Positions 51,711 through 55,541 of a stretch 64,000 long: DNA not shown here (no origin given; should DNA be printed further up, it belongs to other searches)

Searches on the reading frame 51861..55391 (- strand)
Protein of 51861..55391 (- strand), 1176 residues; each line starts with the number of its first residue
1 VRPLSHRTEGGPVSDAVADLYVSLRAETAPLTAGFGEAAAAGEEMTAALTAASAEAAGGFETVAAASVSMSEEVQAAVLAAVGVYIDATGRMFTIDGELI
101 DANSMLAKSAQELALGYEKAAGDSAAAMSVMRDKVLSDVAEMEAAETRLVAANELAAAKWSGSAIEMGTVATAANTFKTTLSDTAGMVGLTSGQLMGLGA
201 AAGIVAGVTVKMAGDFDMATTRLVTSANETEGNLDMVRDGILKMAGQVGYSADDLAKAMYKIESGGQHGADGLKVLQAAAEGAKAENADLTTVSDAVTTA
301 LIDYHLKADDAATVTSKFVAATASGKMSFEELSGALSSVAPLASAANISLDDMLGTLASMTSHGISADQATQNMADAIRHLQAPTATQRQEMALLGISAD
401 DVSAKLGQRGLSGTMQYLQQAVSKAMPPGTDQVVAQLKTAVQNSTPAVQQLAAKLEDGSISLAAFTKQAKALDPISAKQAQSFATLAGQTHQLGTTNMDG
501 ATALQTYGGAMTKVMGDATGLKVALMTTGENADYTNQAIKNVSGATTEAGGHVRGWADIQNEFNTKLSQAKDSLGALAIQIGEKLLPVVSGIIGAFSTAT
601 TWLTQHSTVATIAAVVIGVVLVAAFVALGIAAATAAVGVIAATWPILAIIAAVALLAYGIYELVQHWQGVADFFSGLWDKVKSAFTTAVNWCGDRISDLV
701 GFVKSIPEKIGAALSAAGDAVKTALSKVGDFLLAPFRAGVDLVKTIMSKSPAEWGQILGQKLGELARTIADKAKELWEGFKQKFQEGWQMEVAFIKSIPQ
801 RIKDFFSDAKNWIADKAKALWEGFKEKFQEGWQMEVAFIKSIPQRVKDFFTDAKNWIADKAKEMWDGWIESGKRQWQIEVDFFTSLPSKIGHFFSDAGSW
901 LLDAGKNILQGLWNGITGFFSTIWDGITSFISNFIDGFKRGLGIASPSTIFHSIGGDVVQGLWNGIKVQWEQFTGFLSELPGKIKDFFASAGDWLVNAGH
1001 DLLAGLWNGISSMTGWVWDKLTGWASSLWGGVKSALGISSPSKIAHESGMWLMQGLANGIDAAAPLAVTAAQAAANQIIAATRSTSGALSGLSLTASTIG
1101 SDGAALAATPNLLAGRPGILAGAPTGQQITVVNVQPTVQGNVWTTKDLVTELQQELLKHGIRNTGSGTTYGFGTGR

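Call 32: search_protein_families(library=phrogs, proteins=[window:51861-55391:-], max_evalue=0.001)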
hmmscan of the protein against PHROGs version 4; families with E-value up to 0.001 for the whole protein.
window:51861-55391:- (1176 aa): 37 families (the best 25 are shown)
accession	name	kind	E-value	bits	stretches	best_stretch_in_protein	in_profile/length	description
phrog_58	-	tail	1.5e-83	283.1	2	192-967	302-983/1544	tail length tape measure protein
phrog_2723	-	tail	1.7e-74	252.7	1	128-657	98-636/1578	tail length tape measure protein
phrog_1272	-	tail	9.4e-70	236.7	3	142-890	191-959/1606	tail length tape measure protein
phrog_5493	-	tail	5.8e-51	174.9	4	170-406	30-263/1102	tail length tape measure protein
phrog_305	-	tail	4.1e-50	172.3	3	974-1088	647-762/1001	tail length tape measure protein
phrog_167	-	tail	2e-46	159.4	1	104-942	176-996/1555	tail length tape measure protein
phrog_1533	-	tail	5.5e-46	157.8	1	109-853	144-820/1688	tail length tape measure protein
phrog_991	-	tail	8.9e-38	130.6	3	196-458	281-559/1966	tail length tape measure protein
phrog_4372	-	tail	9.5e-25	87.3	2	609-974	1066-1350/1681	tail length tape measure protein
phrog_4704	-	tail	5.8e-24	85.7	1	103-420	112-424/625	tail length tape measure protein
phrog_5448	-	tail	6.2e-24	84.1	2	789-971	1816-1999/3103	tail length tape measure protein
phrog_4200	-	tail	7.6e-24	85.2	1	507-1084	81-570/732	tail length tape measure protein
phrog_8462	-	tail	1.9e-23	84.1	3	850-1097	335-544/672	tail length tape measure protein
phrog_1535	-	tail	1.6e-22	80.6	3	577-865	763-995/1152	tail length tape measure protein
phrog_28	-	tail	2e-21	77.4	2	128-560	191-597/1228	tail length tape measure protein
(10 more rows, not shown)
